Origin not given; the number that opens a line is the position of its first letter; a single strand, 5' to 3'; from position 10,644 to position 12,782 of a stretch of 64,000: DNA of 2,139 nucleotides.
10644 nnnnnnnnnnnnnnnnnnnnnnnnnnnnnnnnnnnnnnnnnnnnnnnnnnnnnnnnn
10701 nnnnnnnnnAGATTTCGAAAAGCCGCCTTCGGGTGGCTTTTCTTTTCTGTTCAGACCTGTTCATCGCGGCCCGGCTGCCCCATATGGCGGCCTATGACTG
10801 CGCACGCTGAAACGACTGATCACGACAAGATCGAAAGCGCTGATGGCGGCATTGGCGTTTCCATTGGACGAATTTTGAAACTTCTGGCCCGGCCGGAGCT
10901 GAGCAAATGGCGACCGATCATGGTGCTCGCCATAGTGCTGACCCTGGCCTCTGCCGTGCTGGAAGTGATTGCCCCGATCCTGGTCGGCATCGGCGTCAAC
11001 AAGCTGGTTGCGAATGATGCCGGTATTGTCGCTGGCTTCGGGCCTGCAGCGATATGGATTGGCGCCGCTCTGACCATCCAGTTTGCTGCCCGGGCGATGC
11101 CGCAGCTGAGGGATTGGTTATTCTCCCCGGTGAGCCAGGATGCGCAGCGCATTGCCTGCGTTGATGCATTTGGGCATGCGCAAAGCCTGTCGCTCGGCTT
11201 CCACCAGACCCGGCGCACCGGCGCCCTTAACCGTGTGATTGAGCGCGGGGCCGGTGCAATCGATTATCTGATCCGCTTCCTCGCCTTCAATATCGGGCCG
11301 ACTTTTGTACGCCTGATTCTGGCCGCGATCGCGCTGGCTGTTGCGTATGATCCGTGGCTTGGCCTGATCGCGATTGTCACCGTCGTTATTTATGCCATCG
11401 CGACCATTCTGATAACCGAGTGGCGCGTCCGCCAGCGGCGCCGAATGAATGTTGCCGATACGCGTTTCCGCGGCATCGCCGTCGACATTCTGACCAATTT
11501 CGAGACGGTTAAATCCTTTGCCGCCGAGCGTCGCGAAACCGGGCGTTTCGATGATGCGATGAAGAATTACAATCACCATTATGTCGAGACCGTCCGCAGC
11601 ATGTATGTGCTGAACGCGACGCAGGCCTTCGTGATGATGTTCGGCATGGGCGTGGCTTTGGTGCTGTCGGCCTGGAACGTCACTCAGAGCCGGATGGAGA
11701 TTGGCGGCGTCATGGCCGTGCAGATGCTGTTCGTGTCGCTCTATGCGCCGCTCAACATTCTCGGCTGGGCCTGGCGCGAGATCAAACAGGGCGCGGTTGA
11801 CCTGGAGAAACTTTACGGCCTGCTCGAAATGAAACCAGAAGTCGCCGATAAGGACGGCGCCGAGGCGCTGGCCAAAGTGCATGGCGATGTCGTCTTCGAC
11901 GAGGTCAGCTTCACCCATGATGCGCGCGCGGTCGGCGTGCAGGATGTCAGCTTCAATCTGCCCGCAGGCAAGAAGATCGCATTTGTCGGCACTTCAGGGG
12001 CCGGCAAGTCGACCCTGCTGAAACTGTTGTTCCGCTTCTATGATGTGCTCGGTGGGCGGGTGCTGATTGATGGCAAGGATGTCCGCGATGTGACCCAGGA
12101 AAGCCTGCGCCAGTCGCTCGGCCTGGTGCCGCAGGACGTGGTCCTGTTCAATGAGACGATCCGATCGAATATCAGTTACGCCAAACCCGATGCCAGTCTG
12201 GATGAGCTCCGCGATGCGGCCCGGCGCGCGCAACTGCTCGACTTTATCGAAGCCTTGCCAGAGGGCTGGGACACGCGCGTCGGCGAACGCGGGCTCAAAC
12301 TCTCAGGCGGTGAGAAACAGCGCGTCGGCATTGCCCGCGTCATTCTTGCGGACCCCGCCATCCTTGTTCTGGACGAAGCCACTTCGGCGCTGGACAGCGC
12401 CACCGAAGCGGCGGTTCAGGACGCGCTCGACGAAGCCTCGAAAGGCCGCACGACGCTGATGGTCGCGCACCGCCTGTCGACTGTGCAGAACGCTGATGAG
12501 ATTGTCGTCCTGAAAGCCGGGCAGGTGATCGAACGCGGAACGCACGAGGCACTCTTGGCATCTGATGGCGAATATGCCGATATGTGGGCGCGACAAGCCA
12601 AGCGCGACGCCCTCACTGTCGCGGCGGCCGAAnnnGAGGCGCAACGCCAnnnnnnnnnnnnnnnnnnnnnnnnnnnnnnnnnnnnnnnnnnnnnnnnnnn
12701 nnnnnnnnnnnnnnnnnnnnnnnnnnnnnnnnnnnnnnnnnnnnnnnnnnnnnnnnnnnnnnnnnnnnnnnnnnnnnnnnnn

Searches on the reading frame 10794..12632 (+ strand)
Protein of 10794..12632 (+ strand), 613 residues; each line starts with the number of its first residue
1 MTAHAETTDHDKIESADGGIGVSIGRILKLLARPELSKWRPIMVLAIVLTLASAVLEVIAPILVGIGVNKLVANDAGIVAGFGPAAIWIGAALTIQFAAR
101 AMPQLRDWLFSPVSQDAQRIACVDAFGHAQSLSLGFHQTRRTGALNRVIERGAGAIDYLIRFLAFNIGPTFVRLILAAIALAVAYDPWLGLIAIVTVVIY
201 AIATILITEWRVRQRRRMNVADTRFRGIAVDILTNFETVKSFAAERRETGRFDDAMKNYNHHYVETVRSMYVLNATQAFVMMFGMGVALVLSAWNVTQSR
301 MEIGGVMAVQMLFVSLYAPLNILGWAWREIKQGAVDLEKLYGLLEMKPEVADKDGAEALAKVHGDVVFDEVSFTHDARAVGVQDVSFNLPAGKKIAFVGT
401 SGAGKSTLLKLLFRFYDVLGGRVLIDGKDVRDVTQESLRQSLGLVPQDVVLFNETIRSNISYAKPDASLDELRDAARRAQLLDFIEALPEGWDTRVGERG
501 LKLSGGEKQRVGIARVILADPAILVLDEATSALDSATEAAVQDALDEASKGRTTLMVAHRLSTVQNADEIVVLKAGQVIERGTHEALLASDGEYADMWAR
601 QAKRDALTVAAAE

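Call 3: search_protein_families(library=pfam, proteins=[window:10794-12632:+], max_evalue=1)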
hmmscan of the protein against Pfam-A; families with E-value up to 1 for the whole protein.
window:10794-12632:+ (613 aa): 16 families
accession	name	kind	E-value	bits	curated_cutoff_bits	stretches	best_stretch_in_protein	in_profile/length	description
PF00005.33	ABC_tran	-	8.9e-33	114.2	25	1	383-531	2-137/137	ABC transporter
PF00664.28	ABC_membrane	-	6.2e-29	102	28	1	43-319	1-273/274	ABC transporter transmembrane region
PF02463.25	SMC_N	-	1.3e-06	28.5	40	1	423-574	111-212/220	RecF/RecN/SMC N terminal domain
PF12846.13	AAA_10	-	0.0014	18.1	27.5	1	394-430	23-60/362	AAA-like domain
PF03193.22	RsgA_GTPase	-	0.0018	18.6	30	1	373-412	88-126/174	RsgA GTPase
PF13191.12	AAA_16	-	0.015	16.2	32.6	1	398-550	30-161/167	AAA ATPase domain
PF09818.15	ABC_ATPase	-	0.016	14.7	23.2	1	479-543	135-199/283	P-loop domain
PF13555.12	AAA_29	-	0.017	15.3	27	1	391-409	22-39/61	P-loop containing region of AAA domain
PF13401.12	AAA_22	-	0.022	15.5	27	1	395-437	8-33/130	AAA domain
PF13521.12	AAA_28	-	0.024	15.3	27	1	394-415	1-22/164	AAA domain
PF13238.12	AAA_18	-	0.033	15.1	29.4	1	395-435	1-33/128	AAA domain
PF13558.12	SbcC_Walker_B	-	0.045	14.4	27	0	493-545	23-88/90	SbcC/RAD50-like, Walker B motif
PF01926.29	MMR_HSR1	-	0.052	14.1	21.9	1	394-414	1-21/113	50S ribosome-binding GTPase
PF13304.12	AAA_21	-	0.18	12.3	27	1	396-421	3-26/304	AAA domain, putative AbiEii toxin, Type IV TA system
PF00650.25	CRAL_TRIO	-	0.21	11.8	22.6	1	233-284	62-113/153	CRAL/TRIO domain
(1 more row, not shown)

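Call 4: search_protein_families(library=ncbifam, proteins=[window:10794-12632:+], max_evalue=1)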
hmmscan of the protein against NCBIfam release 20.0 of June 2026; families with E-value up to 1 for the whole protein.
window:10794-12632:+ (613 aa): 198 families (the best 25 are shown)
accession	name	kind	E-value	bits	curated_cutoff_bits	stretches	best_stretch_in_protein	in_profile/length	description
NF010178.0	PRK13657.1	equivalog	8.4e-113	377.8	733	1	26-600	9-569/588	glucan ABC transporter ATP-binding protein/ permease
TIGR02203.1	MsbA_lipidA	equivalog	5.6e-110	368.5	602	1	38-601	11-569/572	lipid A export permease/ATP-binding protein MsbA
NF052233.1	CphA_assoc_ABC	equivalog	1.9e-105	353.9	880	1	40-605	183-747/766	cyanophycin metabolism-associated ABC transporter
TIGR02204.1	MsbA_rel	hypoth_equivalog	1.3e-103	347.6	780.4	1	35-597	12-571/576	ABC transporter, permease/ATP-binding protein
TIGR01846.1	type_I_sec_HlyB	subfamily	2.2e-102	343.5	725.55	1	34-602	132-693/694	type I secretion system permease/ATPase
NF045513.1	HepA_fam_ABC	equivalog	5.8e-101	338.8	725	1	126-596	135-604/610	heterocyst formation ABC transporter subunit HepA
TIGR03796.1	NHLM_micro_ABC1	equivalog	7.1e-96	322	853.3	1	36-597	149-708/710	NHLP family bacteriocin export ABC transporter peptidase/permease/ATPase subunit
NF008381.0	PRK11176.1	equivalog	3.6e-95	319.5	867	1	178-601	156-579/582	lipid A ABC transporter ATP-binding protein/permease MsbA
TIGR00958.1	3a01208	subfamily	9.1e-91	305.2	874.6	1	17-597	147-710/711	antigen peptide transporter 2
TIGR01192.1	chvA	subfamily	6.8e-85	285.8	585.4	1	36-598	16-567/585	glucan export ABC transporter ATP-binding protein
TIGR03375.1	type_I_sec_LssB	subfamily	5e-84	282.9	693.1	1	171-589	274-690/696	type I secretion system permease/ATPase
TIGR02857.1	CydD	equivalog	5.9e-84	282.9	435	1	40-573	2-529/529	thiol reductant ABC exporter subunit CydD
TIGR03797.1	NHLM_micro_ABC2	equivalog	3.1e-83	280.5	709.4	1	45-601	140-685/686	NHLP bacteriocin export ABC transporter permease/ATPase subunit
NF008055.0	PRK10789.1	equivalog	2.2e-74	251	845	1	38-607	14-577/590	SmdA family multidrug ABC transporter permease/ATP-binding protein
TIGR01193.1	bacteriocin_ABC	subfamily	2e-72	244.8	523.85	1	101-597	211-705/708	peptide cleavage/export ABC transporter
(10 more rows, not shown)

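Call 56: search_solved_structures(query=window:10794-12632:+, max_evalue=1e-40)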
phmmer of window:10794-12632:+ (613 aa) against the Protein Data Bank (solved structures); distinct sequences matched with E-value up to 1e-40: 246 (the best 60 are shown).
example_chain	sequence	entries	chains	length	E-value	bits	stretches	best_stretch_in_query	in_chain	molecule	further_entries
4f4c_A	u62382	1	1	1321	5.9e-141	474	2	227-611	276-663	Multidrug resistance protein pgp-1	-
8woi_A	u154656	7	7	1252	7.4e-141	473.7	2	191-598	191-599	ABC transporter B family member 19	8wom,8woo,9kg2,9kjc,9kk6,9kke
8wp0_A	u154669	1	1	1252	4.5e-140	471.1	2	191-598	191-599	ABC transporter B family member 19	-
6ujp_A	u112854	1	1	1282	1.1e-137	463.2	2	179-602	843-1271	ATP-dependent translocase ABCB1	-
6ujw_A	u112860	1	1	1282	1.4e-137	462.9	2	179-602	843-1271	ATP-dependent translocase ABCB1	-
3g5u_A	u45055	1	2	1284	1.4e-137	462.9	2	179-602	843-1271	Multidrug resistance protein 1a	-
4lsg_A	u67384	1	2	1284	1.5e-137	462.8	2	179-602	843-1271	Multidrug resistance protein 1A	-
6ujs_A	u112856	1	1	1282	1.5e-137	462.8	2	179-602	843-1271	ATP-dependent translocase ABCB1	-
6ujr_A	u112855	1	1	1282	1.5e-137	462.8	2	179-602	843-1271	ATP-dependent translocase ABCB1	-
4m1m_A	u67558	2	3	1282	1.5e-137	462.8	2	179-602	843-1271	Multidrug resistance protein 1A | ATP-dependent translocase ABCB1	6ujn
7zk4_A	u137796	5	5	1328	2.4e-137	462.1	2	179-602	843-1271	ATP-dependent translocase ABCB1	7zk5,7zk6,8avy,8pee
3g60_A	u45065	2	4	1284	2.7e-137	461.9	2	179-602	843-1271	Multidrug resistance protein 1a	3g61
7zka_A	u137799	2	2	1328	2.8e-137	461.9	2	179-602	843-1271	ATP-dependent translocase ABCB1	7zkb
6ujt_A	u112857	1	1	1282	2.8e-137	461.9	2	179-602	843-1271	ATP-dependent translocase ABCB1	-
4q9h_A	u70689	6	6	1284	2.9e-137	461.9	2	179-602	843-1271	Multidrug resistance protein 1A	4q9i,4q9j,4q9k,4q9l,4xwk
4mrn_A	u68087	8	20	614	1.7e-129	436.2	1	77-612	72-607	ABC transporter related protein | ATM1-type heavy metal exporter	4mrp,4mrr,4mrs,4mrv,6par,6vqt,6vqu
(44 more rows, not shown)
